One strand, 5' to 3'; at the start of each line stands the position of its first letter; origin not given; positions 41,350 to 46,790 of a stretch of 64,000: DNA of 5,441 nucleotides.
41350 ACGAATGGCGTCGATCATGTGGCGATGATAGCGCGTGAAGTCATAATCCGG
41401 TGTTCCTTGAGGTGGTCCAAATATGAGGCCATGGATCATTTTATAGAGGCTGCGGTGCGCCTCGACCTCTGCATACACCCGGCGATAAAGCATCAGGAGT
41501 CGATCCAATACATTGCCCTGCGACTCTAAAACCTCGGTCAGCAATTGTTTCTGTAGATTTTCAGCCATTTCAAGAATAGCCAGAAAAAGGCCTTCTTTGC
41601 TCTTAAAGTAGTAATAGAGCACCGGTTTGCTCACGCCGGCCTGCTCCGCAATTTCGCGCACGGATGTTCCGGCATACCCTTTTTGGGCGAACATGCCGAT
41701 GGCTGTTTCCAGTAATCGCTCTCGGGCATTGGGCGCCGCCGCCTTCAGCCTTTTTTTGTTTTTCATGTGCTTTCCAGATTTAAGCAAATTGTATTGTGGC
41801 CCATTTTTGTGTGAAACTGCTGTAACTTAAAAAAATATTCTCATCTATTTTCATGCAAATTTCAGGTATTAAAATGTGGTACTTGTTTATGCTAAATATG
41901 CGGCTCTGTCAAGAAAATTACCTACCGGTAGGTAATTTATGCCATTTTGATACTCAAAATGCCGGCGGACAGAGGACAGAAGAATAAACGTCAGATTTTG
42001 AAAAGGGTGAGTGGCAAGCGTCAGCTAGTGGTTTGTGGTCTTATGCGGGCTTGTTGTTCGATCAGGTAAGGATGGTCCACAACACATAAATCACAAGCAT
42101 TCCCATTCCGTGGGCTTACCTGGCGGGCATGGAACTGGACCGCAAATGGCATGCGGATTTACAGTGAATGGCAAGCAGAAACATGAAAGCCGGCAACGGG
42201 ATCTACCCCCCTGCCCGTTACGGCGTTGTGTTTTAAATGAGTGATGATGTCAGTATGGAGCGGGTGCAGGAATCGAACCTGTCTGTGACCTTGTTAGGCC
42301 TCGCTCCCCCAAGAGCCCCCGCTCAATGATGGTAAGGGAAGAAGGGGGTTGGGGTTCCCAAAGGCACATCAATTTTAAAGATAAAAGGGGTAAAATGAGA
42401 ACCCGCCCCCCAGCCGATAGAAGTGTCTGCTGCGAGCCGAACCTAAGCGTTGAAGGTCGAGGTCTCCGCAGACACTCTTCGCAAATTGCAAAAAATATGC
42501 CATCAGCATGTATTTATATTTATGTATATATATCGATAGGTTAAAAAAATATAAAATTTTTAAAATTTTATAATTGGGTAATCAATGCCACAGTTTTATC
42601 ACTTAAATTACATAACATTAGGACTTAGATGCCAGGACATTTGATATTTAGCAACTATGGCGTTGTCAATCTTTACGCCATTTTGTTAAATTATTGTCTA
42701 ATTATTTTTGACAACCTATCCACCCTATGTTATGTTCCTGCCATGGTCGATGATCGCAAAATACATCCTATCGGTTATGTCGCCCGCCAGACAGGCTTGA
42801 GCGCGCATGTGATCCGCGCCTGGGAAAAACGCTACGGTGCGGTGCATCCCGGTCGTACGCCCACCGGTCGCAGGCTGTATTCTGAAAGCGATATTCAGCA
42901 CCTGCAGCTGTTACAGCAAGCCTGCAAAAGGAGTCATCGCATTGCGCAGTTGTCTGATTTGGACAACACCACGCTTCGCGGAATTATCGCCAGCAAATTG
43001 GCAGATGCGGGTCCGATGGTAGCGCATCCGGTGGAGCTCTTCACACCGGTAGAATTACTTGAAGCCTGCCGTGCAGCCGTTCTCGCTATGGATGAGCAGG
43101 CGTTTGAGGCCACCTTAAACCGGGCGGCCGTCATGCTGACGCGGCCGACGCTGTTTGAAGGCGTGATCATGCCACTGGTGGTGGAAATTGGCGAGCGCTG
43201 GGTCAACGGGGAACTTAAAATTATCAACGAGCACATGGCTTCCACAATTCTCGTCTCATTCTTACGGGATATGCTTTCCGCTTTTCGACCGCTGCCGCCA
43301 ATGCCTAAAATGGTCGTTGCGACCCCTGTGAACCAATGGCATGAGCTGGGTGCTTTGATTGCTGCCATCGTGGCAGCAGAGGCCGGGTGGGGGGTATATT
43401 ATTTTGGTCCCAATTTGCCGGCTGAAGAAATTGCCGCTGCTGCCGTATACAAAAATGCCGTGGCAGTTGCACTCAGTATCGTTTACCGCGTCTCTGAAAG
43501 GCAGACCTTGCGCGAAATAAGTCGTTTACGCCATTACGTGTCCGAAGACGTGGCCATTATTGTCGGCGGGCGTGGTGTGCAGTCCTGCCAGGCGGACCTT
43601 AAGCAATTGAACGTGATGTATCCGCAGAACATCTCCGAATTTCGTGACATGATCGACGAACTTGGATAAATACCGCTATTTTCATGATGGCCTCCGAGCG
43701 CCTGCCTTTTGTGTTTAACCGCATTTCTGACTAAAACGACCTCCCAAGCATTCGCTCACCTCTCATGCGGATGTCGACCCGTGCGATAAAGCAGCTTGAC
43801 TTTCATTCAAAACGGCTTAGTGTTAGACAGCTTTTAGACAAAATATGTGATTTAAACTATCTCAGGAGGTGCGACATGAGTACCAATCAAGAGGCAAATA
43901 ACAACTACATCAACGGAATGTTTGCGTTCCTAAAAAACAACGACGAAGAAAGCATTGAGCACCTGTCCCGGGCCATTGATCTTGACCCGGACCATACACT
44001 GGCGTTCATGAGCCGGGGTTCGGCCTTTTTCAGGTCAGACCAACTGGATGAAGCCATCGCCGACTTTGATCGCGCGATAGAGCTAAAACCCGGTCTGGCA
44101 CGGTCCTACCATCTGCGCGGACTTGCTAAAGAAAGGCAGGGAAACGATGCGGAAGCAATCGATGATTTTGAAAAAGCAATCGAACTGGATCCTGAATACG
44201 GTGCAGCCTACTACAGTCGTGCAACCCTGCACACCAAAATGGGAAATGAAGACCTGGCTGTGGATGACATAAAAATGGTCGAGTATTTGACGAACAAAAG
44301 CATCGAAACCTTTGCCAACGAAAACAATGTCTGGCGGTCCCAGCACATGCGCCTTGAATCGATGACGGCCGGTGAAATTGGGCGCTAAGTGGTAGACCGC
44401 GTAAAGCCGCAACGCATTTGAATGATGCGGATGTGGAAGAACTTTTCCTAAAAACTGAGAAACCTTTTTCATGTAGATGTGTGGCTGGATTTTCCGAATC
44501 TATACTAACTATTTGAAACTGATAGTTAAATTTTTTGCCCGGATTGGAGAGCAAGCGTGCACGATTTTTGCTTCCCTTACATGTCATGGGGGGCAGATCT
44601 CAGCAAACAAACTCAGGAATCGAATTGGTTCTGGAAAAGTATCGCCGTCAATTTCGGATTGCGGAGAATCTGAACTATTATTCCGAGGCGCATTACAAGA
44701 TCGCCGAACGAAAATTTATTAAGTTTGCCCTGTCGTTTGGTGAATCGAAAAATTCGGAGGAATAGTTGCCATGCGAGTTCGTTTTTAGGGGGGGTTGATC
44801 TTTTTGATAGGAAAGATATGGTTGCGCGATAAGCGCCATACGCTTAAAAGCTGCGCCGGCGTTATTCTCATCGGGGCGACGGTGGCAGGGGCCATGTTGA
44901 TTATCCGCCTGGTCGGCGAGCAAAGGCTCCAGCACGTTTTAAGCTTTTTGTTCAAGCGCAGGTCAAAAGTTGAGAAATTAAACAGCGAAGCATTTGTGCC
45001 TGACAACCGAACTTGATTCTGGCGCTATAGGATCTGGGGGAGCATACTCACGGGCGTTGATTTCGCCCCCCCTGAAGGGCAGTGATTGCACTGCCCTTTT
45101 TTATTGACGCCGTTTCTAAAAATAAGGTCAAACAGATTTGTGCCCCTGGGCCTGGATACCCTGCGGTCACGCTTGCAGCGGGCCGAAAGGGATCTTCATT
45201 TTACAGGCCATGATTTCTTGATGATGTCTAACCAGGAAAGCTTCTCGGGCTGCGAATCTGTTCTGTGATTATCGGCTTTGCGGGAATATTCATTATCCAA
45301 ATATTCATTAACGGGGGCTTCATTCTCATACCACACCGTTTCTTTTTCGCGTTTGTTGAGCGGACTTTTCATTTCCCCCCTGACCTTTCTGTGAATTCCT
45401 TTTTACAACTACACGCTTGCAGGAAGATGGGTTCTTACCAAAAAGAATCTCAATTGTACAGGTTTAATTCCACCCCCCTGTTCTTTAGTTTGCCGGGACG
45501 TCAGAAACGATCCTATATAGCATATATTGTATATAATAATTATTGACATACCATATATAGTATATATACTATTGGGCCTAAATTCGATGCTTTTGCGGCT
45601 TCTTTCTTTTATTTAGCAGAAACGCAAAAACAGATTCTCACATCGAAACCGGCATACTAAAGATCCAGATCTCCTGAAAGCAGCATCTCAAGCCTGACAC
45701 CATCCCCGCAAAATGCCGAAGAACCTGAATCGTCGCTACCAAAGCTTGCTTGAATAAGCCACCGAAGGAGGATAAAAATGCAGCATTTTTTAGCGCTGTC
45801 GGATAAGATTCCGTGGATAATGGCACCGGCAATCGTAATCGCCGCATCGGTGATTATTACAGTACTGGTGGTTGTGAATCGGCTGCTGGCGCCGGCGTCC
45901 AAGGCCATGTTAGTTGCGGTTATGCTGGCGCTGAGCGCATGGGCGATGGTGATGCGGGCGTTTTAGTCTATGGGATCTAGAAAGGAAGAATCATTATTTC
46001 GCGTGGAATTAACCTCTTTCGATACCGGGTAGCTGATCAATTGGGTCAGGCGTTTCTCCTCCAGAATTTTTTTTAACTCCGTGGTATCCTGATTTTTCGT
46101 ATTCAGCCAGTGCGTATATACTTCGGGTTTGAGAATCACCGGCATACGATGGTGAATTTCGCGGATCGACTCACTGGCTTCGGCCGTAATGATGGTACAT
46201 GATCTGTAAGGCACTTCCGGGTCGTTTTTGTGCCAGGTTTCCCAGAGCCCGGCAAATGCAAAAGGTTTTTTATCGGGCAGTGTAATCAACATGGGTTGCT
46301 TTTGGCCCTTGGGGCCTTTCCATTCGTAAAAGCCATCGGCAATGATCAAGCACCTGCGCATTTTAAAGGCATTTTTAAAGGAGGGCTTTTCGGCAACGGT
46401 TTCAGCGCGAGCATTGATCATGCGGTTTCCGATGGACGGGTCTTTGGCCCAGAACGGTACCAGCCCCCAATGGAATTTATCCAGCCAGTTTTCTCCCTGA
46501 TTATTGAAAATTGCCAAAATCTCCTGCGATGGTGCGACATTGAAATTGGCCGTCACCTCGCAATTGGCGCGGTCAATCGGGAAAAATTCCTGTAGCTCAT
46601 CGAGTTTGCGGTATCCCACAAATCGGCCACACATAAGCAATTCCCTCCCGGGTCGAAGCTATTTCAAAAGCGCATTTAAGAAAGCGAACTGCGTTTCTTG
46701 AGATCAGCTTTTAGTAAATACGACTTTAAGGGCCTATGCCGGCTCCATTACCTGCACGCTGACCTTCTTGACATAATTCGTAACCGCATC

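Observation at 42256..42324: Miniaturised tRNA-Gly-like element retaining the CCA end, T-arm and D-stem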

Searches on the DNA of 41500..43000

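Call 5: search_rna_families(source=window, start=41500, end=43000, threshold=evalue, max_evalue=10, show_alignments=4)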
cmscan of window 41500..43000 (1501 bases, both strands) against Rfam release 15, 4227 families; matches with E-value up to 10: 5.
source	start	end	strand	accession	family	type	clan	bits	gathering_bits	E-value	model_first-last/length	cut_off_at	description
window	42258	42324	-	RF01852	tRNA-Sec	Gene; tRNA;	CL00001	25.2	47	0.028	1-91/91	no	Selenocysteine transfer RNA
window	41882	41942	+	RF02074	STnc240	Gene; sRNA;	-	19.8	55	7.4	1-77/77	no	Enterobacterial sRNA STnc240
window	42635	42699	-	RF04111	MIR6274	Gene; miRNA;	-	17.7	80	5.2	1-107/107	no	MIR6274 microRNA precursor family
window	41727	41773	-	RF01306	sR52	Gene; snRNA; snoRNA; CD-box;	-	14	50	6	1-60/60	no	Small nucleolar RNA sR52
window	42339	42398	+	RF02509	PYLIS_2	Cis-reg;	-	13.3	36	8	1-100/100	no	Pyrrolysine insertion sequence mtbB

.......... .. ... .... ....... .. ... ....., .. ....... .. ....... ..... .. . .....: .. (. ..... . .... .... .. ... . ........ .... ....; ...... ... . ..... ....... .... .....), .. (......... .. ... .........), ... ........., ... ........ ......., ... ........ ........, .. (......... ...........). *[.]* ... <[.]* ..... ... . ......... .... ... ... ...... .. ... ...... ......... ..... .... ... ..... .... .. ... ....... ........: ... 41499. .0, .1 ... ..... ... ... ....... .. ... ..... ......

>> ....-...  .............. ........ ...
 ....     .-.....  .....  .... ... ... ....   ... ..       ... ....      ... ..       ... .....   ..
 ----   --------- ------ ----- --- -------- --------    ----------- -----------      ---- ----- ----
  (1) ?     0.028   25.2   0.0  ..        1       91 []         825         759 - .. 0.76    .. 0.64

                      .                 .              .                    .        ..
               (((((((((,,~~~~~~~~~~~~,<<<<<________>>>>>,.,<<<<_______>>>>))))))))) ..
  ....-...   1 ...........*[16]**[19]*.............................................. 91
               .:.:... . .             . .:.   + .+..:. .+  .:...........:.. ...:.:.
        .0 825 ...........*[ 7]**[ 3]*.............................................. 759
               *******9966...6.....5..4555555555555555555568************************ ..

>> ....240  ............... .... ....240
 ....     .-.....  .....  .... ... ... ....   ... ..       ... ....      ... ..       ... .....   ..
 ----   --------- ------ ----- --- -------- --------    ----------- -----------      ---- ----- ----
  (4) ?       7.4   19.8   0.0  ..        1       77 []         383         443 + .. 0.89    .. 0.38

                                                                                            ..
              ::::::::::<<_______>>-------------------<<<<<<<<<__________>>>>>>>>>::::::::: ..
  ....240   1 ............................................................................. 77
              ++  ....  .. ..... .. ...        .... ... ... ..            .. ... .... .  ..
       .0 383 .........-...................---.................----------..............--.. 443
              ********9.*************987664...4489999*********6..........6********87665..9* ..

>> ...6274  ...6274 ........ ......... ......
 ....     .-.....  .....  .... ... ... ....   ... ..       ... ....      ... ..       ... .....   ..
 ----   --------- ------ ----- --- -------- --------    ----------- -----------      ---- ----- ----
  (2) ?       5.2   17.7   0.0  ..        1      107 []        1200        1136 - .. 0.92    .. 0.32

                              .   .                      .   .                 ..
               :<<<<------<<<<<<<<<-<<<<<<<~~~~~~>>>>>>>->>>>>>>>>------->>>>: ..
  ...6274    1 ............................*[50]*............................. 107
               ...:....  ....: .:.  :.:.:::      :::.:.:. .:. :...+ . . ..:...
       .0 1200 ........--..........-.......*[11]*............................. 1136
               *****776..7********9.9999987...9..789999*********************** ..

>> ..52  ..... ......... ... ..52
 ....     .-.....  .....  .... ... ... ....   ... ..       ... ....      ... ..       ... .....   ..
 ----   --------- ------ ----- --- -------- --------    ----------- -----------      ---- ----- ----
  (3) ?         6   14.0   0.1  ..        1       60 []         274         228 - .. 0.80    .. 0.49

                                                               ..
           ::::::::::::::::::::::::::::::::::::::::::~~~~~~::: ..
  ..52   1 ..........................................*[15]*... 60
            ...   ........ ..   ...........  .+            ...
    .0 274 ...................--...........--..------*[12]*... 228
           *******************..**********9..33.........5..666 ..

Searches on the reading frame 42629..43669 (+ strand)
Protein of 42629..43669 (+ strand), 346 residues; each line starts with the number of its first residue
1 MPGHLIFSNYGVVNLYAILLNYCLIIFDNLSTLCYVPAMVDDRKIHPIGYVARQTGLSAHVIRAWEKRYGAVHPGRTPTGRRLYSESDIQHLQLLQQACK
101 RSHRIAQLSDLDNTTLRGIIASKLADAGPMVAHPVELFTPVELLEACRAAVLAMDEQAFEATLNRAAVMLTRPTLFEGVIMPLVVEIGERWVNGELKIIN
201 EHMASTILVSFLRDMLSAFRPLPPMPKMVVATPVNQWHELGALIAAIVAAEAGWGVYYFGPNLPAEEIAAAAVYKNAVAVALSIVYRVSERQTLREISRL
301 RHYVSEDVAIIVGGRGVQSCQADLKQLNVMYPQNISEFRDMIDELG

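Call 15: search_protein_families(library=pfam, proteins=[window:42629-43669:+])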
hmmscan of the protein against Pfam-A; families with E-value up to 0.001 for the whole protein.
window:42629-43669:+ (346 aa): 4 families
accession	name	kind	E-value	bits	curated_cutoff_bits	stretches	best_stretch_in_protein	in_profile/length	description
PF13411.12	MerR_1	-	4.1e-14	52.9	21.6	1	48-110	3-64/69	MerR HTH family regulatory protein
PF02310.24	B12-binding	-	4.2e-13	49.6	32.1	1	227-325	2-99/121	B12 binding domain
PF02607.22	B12-binding_2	-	1.6e-09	38.3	23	1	144-208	2-66/74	B12 binding domain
PF00376.29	MerR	-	8e-09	35.6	28.2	1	48-84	2-38/38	MerR family regulatory protein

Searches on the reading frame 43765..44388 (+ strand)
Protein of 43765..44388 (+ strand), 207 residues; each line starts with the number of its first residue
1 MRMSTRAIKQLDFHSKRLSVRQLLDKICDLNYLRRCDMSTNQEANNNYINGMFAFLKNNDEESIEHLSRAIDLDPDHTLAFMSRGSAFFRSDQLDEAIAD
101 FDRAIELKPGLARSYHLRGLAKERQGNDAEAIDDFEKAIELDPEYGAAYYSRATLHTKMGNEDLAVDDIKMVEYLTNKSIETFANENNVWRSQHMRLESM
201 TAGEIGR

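Call 15: search_protein_families(library=pfam, proteins=[window:43765-44388:+])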
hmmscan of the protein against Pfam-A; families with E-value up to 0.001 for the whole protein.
window:43765-44388:+ (207 aa): 12 families
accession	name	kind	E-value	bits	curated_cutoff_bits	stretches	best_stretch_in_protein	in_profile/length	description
PF00515.34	TPR_1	-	6.2e-26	89.5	27.8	2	112-145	1-34/34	Tetratricopeptide repeat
PF13414.12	TPR_11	-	7.2e-22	77.3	26.8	3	85-126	1-42/42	TPR repeat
PF07719.23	TPR_2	-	2.6e-21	74.3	27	2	112-145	1-34/34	Tetratricopeptide repeat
PF13181.12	TPR_8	-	7.8e-20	69.7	25.7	1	112-144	1-33/34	Tetratricopeptide repeat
PF13432.12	TPR_16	-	1.3e-13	51.6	32.7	1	62-110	15-63/65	Tetratricopeptide repeat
PF13431.12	TPR_17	-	2.4e-13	49.6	24.4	1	135-165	2-32/34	Tetratricopeptide repeat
PF13424.12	TPR_12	-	3.6e-12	46.8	30.1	1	83-143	8-76/77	Tetratricopeptide repeat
PF13371.12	TPR_9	-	3.6e-11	43.4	35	2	64-109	15-60/73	Tetratricopeptide repeat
PF13428.12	TPR_14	-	7.4e-10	39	23.5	0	114-154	3-43/44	Tetratricopeptide repeat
PF13174.12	TPR_6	-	1.8e-08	34.9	26.3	0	117-144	5-32/33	Tetratricopeptide repeat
PF14559.12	TPR_19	-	7.9e-07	29.8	25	0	126-165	5-44/68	Tetratricopeptide repeat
PF13374.12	TPR_10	-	0.00026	21.3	27.5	0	112-140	2-30/42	Tetratricopeptide repeat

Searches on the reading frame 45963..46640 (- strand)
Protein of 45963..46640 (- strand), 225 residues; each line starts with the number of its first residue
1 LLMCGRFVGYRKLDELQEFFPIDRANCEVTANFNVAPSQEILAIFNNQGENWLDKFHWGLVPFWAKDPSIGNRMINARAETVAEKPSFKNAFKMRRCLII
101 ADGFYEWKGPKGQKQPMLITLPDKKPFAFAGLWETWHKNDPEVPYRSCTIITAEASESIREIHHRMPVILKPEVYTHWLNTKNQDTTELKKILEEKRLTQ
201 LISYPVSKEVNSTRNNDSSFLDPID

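Call 15: search_protein_families(library=pfam, proteins=[window:45963-46640:-])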
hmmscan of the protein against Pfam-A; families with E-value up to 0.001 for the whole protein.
window:45963-46640:- (225 aa): 1 family
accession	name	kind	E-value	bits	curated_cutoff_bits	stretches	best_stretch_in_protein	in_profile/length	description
PF02586.19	SRAP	-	2.7e-74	249.7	27.1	1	3-212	1-213/214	SOS response associated peptidase (SRAP)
